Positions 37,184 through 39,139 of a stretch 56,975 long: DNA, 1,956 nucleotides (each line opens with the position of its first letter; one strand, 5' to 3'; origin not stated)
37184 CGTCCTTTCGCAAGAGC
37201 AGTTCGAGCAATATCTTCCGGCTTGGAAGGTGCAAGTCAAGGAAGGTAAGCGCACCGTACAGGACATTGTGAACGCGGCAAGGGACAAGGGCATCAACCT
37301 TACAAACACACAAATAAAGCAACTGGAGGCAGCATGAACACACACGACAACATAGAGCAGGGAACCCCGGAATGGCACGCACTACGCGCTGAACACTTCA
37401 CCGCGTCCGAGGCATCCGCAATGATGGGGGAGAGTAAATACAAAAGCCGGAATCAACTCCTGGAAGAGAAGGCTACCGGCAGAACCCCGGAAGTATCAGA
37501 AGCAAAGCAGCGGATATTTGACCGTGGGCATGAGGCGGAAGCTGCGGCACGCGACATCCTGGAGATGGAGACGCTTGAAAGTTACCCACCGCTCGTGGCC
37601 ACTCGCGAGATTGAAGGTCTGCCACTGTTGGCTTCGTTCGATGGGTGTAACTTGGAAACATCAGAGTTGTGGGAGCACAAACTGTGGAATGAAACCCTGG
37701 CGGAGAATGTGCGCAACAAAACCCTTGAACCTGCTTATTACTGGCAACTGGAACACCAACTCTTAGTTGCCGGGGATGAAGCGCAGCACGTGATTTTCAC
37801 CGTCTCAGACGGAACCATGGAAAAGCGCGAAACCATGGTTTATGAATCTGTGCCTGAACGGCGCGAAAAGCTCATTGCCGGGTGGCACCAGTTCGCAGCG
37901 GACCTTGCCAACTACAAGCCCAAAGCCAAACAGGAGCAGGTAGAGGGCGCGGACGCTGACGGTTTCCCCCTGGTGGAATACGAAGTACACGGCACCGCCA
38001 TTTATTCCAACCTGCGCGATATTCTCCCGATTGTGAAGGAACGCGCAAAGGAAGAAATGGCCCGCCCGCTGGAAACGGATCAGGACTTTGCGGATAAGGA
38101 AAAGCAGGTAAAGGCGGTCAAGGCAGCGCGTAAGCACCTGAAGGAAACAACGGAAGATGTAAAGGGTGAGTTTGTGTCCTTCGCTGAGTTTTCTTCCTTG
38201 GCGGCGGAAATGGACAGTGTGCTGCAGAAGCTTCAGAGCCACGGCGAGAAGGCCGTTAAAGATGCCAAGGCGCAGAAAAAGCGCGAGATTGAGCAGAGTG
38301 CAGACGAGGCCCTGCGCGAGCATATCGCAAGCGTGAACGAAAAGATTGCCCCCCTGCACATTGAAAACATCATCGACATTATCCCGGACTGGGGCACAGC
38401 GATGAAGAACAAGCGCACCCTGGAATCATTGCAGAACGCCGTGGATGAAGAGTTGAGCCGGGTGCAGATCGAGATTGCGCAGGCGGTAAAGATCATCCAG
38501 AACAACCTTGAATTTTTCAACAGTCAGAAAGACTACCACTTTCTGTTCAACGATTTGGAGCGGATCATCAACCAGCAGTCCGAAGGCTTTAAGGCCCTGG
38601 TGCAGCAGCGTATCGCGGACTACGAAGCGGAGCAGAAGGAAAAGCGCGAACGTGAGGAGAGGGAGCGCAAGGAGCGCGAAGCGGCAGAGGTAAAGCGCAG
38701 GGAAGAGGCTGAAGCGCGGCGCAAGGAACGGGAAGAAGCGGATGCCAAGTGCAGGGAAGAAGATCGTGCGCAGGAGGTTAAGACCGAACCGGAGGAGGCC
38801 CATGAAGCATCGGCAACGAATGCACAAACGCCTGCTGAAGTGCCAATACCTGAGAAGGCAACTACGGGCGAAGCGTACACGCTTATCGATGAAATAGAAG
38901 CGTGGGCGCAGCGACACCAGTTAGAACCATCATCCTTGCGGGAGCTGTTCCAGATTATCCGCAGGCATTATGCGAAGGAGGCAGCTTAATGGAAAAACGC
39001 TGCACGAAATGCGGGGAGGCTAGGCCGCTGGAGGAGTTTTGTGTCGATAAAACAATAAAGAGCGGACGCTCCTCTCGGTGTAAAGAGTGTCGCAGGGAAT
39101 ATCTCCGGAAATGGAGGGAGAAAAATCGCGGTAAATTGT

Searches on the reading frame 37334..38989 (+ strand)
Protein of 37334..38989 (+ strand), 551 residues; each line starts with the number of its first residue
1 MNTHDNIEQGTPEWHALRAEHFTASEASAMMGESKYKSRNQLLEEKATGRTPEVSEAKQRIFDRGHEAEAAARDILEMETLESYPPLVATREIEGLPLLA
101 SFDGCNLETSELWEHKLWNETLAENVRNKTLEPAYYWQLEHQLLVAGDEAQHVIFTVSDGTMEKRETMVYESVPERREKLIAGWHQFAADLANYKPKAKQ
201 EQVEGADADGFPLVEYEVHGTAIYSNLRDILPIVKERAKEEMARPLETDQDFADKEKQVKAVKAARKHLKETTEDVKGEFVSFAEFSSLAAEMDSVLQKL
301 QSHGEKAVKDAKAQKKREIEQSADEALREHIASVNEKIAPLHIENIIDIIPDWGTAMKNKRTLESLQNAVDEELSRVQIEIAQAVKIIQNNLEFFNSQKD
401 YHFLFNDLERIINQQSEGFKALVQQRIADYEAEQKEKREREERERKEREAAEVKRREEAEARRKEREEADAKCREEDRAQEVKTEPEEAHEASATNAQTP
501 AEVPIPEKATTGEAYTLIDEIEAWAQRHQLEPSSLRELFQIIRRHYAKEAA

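Call 29: search_protein_families(library=pfam, proteins=[window:37334-38989:+], max_evalue=0.001)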
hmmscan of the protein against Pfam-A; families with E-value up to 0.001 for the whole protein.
window:37334-38989:+ (551 aa): 1 family
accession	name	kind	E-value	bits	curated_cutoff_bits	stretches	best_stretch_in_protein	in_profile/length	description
PF09588.16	YqaJ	-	6.2e-12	46.5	22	1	13-147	1-148/150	YqaJ-like viral recombinase domain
